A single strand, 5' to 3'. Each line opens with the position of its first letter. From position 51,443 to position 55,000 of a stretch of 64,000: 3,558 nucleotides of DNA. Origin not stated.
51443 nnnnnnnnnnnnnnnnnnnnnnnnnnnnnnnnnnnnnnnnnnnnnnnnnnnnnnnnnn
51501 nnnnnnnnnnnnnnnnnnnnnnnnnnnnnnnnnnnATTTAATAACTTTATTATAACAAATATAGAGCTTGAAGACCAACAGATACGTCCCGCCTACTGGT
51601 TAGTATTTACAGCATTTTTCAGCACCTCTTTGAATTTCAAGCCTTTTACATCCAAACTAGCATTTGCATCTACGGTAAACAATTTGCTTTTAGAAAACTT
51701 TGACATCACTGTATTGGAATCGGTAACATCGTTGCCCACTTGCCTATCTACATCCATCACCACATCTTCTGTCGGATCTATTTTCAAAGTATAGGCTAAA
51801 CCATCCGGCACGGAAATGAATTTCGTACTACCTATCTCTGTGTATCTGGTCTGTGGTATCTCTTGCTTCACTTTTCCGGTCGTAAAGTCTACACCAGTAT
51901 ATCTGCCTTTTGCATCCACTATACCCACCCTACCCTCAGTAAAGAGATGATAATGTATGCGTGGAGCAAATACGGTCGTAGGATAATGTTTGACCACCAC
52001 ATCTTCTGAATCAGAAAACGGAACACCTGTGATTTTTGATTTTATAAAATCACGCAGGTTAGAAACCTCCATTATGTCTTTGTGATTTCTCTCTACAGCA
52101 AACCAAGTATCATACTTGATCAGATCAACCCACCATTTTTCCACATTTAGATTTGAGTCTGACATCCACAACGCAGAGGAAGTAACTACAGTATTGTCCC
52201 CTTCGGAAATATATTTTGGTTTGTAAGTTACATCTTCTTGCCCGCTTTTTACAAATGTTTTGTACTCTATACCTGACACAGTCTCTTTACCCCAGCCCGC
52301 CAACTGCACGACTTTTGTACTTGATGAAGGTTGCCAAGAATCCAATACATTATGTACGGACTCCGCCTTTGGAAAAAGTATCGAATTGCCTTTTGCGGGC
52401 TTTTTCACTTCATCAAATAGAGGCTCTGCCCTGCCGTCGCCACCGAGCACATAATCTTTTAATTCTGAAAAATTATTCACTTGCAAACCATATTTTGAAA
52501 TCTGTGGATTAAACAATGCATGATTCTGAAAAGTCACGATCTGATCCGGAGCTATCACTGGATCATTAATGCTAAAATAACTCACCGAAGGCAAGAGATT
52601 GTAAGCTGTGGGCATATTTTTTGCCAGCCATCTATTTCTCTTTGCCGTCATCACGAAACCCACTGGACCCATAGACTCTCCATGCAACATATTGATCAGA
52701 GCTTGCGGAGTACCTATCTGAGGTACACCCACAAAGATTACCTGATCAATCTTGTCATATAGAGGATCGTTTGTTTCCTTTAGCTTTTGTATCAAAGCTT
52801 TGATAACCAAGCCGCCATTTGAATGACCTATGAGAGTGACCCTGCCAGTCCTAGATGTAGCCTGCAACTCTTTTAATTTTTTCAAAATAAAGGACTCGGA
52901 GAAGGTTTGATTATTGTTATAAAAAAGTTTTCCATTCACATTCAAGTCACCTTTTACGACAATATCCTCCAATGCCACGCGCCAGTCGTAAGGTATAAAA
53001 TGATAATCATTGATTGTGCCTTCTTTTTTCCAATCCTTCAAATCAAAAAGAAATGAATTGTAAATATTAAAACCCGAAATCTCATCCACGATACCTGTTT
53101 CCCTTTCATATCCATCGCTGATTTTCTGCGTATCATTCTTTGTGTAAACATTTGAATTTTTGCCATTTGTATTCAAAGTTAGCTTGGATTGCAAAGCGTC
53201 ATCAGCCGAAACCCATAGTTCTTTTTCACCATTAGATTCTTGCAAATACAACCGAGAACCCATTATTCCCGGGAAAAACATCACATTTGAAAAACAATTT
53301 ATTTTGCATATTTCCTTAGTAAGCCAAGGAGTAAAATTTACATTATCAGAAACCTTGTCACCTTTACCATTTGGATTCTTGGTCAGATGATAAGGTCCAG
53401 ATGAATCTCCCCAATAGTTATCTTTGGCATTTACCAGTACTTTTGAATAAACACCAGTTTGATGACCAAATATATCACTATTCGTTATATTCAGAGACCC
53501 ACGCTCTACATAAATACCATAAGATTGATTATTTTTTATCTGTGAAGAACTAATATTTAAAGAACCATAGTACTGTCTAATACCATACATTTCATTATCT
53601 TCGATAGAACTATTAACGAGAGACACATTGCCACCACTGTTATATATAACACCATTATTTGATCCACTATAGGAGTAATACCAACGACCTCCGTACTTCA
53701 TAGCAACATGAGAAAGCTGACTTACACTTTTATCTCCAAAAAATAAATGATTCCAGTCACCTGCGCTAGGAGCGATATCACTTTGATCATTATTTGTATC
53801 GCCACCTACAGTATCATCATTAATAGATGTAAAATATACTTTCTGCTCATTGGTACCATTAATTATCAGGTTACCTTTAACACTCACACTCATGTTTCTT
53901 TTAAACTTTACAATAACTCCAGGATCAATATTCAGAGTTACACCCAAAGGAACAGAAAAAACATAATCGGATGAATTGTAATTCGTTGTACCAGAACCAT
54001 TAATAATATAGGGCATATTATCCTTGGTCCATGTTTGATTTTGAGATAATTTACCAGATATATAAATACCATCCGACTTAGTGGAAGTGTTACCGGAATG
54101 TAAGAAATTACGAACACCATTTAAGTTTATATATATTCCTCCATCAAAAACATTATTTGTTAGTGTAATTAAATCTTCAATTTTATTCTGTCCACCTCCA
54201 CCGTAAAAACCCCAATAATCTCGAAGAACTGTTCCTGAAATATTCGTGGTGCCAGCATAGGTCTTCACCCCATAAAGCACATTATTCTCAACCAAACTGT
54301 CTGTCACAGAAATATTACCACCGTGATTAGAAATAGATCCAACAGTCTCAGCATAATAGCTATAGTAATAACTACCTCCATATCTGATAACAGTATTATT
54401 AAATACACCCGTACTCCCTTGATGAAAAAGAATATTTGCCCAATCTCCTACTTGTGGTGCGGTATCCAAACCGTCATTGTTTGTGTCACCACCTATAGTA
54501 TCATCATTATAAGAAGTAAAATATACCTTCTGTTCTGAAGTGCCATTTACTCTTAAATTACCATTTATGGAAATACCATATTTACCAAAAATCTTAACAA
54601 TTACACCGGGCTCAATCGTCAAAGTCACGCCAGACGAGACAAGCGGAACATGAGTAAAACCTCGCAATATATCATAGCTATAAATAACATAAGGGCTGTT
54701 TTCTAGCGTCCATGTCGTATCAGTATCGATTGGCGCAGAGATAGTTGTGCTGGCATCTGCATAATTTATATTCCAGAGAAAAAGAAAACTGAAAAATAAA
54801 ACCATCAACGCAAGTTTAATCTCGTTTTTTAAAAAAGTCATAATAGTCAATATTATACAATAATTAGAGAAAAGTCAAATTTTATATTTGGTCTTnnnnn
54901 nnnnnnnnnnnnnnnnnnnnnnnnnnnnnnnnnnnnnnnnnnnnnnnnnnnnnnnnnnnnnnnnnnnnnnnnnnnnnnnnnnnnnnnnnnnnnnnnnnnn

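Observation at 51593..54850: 1085-aa secreted protein with duplicated beta-helix modules and a C-terminal lipase domain, embedded in the pilus operon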

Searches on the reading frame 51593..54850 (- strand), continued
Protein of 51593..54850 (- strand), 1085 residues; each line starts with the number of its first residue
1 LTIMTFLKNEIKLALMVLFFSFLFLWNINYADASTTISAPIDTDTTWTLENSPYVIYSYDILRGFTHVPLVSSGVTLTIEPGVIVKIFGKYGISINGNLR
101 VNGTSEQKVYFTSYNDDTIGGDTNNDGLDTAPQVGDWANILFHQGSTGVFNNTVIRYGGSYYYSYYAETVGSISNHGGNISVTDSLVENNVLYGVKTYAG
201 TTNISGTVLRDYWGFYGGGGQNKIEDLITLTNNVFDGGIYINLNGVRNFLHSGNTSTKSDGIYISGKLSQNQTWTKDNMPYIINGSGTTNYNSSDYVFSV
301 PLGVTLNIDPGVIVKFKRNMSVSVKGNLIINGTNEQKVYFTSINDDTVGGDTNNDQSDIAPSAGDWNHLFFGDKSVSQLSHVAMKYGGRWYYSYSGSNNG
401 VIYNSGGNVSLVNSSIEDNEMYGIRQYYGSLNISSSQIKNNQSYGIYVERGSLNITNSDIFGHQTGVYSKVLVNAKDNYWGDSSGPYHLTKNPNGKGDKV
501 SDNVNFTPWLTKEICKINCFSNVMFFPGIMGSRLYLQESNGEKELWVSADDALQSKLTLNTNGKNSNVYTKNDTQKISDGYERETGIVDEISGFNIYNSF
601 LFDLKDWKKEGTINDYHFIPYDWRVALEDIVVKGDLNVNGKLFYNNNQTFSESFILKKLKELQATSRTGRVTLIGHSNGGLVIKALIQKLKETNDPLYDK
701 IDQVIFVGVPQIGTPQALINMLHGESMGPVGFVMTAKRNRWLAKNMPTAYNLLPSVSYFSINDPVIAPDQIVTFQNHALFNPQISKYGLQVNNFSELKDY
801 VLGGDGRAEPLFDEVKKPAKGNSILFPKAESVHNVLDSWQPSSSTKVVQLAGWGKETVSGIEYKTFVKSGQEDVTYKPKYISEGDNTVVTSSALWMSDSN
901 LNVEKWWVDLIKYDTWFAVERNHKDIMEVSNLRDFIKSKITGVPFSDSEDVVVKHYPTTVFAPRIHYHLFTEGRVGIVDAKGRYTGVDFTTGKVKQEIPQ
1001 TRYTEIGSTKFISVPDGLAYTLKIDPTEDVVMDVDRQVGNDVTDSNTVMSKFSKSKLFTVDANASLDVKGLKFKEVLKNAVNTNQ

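Call 33: fold_search(model_id=the predicted structure, library=pdb)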
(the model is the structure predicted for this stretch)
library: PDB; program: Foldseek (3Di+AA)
matches with E <= 10: 936; with E <= 0.001: 14
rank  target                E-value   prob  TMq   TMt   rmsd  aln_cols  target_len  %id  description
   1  4x95_A                8.5e-10  1.00  0.26  0.69   5.5       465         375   14  Crystal structure of fully glycosylated Lysosomal Phospholipase A2 in complex with methyl arachidonyl fluorophosphonat (released 2015-03-25)
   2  4x97_A                1.5e-09  1.00  0.26  0.68   5.6       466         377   15  Crystal structure of Lysosomal Phospholipase A2 in complex with methyl arachidonyl fluorophosphonate (MAFP) (released 2015-03-11)
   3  4x90_A                4.9e-09  1.00  0.27  0.70   5.7       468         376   15  Crystal structure of Lysosomal Phospholipase A2 (released 2015-03-11)
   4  4x92                  7.0e-09  1.00  0.27  0.69   5.5       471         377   14  Crystal structure of Lysosomal Phospholipase A2-S165A (released 2015-03-11)
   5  4r1d_A                5.7e-07  1.00  0.25  0.48   8.2       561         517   16  The crystal structure of Tle4-Tli4 complex (released 2014-12-17)
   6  4xx1_A                7.2e-07  1.00  0.24  0.62   7.0       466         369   13  Low resolution structure of LCAT in complex with Fab1 (released 2015-07-29)
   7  5txf_A                7.8e-07  1.00  0.25  0.64   6.8       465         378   14  Crystal structure of Lecithin:cholesterol acyltransferase (LCAT) in a closed conformation (released 2017-10-25)
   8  6mvd_A                9.0e-07  1.00  0.25  0.63   6.2       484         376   14  Crystal structure of Lecithin:cholesterol acyltransferase (LCAT) in complex with isopropyl dodec-11-enylfluorophosphon (released 2018-12-05)
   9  4xwg_A                1.1e-06  1.00  0.24  0.61   7.1       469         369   14  Crystal Structure of LCAT (C31Y) in complex with Fab1 (released 2015-07-29)
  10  5bv7_A                1.5e-06  1.00  0.25  0.64   6.4       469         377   14  Crystal structure of human LCAT (L4F, N5D) in complex with Fab of an agonistic antibody (released 2015-12-16)
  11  6mvd_B                3.6e-06  1.00  0.23  0.61   7.0       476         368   13  Crystal structure of Lecithin:cholesterol acyltransferase (LCAT) in complex with isopropyl dodec-11-enylfluorophosphon (released 2018-12-05)
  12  4xx1_J                7.7e-06  1.00  0.24  0.63   6.7       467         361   14  Low resolution structure of LCAT in complex with Fab1 (released 2015-07-29)
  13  4x96_A                1.3e-05  1.00  0.25  0.63   6.4       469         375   13  Low resolution crystal structure of Lecithin:Cholesterol Acyltransferase (LCAT; residues 21-397) (released 2015-03-25)
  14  4nk6                  5.7e-04  1.00  0.14  0.30  13.0       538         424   10  Crystal Structure of the periplasmic alginate epimerase AlgG (released 2014-01-15)
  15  4fdm                  1.5e-03  0.96  0.10  0.24  16.1       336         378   14  Crystallization and 3D structure elucidation of thermostable L2 lipase from thermophilic locally isolated Bacillus sp. L (released 2013-05-08)
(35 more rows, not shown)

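Call 52: find_encoding_contigs(protein=P0001, flank=10000, max_places=3)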
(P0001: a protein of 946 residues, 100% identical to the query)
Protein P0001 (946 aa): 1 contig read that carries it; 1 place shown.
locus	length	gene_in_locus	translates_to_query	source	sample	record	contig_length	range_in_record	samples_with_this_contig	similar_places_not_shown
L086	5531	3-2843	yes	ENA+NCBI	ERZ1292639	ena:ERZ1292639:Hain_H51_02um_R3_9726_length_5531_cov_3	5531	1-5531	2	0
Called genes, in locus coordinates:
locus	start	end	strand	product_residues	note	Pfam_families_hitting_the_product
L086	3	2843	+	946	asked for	PF13229:Beta_helix, PF02450:LCAT, PF24096:DUF7379 (faint)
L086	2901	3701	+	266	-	PF06750:A24_N_bact, PF01478:Peptidase_A24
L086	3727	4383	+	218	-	-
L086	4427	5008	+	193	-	-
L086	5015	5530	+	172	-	PF07963:N_methyl (weak)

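Call 63: find_encoding_contigs(protein=P0005, flank=8000, max_places=1)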
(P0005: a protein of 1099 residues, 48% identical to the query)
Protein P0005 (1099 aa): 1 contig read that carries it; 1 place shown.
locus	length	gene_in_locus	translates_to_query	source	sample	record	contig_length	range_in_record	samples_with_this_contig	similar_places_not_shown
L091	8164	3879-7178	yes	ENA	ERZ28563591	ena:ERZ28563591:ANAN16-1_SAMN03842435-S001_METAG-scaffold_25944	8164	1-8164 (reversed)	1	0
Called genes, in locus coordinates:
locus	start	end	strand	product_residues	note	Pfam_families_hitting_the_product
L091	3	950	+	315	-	?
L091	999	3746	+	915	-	PF07705:CARDB (faint)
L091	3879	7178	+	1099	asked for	PF07819:PGAP1 (faint), PF02450:LCAT, PF24096:DUF7379 (weak)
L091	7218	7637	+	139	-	-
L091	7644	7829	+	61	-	-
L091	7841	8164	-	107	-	?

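Call 64: find_encoding_contigs(protein=P0015, flank=8000, max_places=1)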
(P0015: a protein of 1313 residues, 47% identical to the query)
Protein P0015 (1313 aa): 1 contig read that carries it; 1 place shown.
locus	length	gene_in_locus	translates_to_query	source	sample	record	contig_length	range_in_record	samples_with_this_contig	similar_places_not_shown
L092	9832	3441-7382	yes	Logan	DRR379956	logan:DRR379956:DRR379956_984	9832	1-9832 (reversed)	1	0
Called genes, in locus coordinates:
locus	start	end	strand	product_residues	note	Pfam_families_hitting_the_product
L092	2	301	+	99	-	?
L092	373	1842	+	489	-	PF13290:CHB_HEX_C_1, PF13287:Fn3_assoc, PF01471:PG_binding_1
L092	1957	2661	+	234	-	PF07719:TPR_2 (faint), PF13424:TPR_12 (faint), PF13432:TPR_16 (faint), PF00515:TPR_1 (faint), PF13174:TPR_6 (faint), PF13181:TPR_8 (faint), PF13428:TPR_14 (faint), PF14559:TPR_19 (weak)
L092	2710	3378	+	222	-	PF01797:Y1_Tnp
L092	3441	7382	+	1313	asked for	PF13229:Beta_helix (weak), PF02450:LCAT, PF24096:DUF7379 (weak)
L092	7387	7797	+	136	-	-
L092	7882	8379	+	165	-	-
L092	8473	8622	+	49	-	-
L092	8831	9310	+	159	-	PF00466:Ribosomal_L10, PF27436:RL10_C (faint)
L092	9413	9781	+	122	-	PF16320:Ribosomal_L12_N, PF00542:Ribosomal_L12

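Call 65: find_encoding_contigs(protein=P0009, flank=8000, max_places=1)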
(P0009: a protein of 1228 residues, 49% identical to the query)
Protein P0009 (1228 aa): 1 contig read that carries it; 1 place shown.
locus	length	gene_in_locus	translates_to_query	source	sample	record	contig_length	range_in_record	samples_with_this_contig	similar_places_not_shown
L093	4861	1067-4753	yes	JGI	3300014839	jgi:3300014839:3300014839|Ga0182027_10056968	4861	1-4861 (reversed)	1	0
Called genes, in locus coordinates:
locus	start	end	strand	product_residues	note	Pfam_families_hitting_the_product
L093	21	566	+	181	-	-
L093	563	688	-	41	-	-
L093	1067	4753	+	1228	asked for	PF02450:LCAT, PF24096:DUF7379 (weak)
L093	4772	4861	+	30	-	?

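Call 76: search_protein_families(library=pfam, proteins=[P0027, P0034], max_evalue=0.1)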
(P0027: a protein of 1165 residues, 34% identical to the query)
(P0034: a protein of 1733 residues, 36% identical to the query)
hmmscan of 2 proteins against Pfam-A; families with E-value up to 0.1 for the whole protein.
P0027 (1165 aa): 6 families
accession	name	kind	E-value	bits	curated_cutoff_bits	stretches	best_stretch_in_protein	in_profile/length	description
PF02450.21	LCAT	-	1.2e-16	61.4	21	1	585-733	66-207/392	Lecithin:cholesterol acyltransferase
PF24096.1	DUF7379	-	8.2e-06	26.3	33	1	636-692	61-118/191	Domain of unknown function (DUF7379)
PF05680.17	ATP-synt_E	-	0.032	14.8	22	1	1079-1133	20-74/83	ATP synthase E chain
PF05990.18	DUF900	-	0.032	14.1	20.5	1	626-683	74-134/232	Alpha/beta hydrolase of unknown function (DUF900)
PF05057.20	DUF676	-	0.046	13.7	20.3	0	640-690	71-129/217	Putative serine esterase (DUF676)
PF07819.20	PGAP1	-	0.051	13.8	24.3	0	640-690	85-133/233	PGAP1-like alpha/beta domain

P0034 (1733 aa): 2 families
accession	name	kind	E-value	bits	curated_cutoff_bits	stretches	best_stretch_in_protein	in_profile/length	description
PF13229.12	Beta_helix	-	2.7e-76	255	25.9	6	536-630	4-99/158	Right handed beta helix region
PF05048.19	NosD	-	2.3e-46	158.3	23.6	6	542-648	93-199/212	Periplasmic copper-binding protein (NosD)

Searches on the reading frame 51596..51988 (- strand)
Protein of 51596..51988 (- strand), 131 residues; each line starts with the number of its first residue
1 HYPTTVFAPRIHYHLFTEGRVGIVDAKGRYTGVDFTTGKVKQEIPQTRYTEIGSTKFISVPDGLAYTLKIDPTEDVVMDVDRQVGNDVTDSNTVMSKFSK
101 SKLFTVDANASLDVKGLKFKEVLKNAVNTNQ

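Call 75: search_protein_families(library=pfam, alignment_id=A3, max_evalue=1)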
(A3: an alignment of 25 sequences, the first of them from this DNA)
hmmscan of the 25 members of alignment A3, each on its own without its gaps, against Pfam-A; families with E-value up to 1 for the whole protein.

A. member 1, seq(131 aa): 0 families

B. families by the number of members that match (of 25 scanned): 5 families
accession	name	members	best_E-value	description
PF22235.1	FAS1_thioest_ins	1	0.00062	Fatty acid synthase subunit beta, insertion domain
PF09912.14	DUF2141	1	0.0049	Uncharacterized protein conserved in bacteria (DUF2141)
PF03217.20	SlpA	1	0.012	Surface layer protein A domain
PF04498.17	Pox_VP8_L4R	1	0.16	Poxvirus nucleic acid binding protein VP8/L4R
PF20047.4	DUF6449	1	0.19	Domain of unknown function (DUF6449)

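Call 79: predict_structure(alignment_id=A3)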
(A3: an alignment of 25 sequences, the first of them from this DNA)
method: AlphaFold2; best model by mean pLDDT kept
length: 131 residues; sequences in the alignment: 25
mean_pLDDT: 80.2   pTM: 0.76
mean pLDDT of the five models: 80.2, 78.7, 77.8, 77.0, 71.0
residues with pLDDT >= 90: 74; 70-90: 19; 50-70: 16; < 50: 22
segments of 3 or more residues with pLDDT < 50: 110-131
pLDDT, mean of each block of 10 residues (from residue 1): 72 94 95 95 97 95 92 90 91 77 63 41 45 40
secondary structure, 60 per line:
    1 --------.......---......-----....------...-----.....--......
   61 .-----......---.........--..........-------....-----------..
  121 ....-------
elements in order: E9-15 E19-24 E30-33 E40-42 E48-52 E55-61 E67-72 E76-84 E87-96 E104-107 H119-124

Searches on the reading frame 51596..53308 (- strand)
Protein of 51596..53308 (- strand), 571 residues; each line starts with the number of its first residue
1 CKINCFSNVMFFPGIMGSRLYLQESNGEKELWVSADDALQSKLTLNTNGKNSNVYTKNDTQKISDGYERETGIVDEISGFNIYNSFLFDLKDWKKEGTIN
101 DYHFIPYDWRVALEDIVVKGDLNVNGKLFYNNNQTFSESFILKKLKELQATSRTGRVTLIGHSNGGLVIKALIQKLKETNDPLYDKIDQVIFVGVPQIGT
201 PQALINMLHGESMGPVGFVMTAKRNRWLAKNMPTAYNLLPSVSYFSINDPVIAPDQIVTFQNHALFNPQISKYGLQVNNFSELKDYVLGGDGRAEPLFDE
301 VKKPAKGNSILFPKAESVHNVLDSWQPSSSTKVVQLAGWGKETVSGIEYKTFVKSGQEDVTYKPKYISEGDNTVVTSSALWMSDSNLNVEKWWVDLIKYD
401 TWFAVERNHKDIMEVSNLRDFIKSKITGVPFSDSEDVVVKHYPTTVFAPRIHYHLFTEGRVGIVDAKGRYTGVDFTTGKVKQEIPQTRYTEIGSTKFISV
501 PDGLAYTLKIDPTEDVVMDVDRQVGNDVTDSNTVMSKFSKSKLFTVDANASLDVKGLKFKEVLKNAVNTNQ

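Call 26: search_solved_structures(query=window:51596-53308:-, max_evalue=1, show_alignments=2)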
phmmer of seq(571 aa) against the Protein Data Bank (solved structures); distinct sequences matched with E-value up to 1: 0.
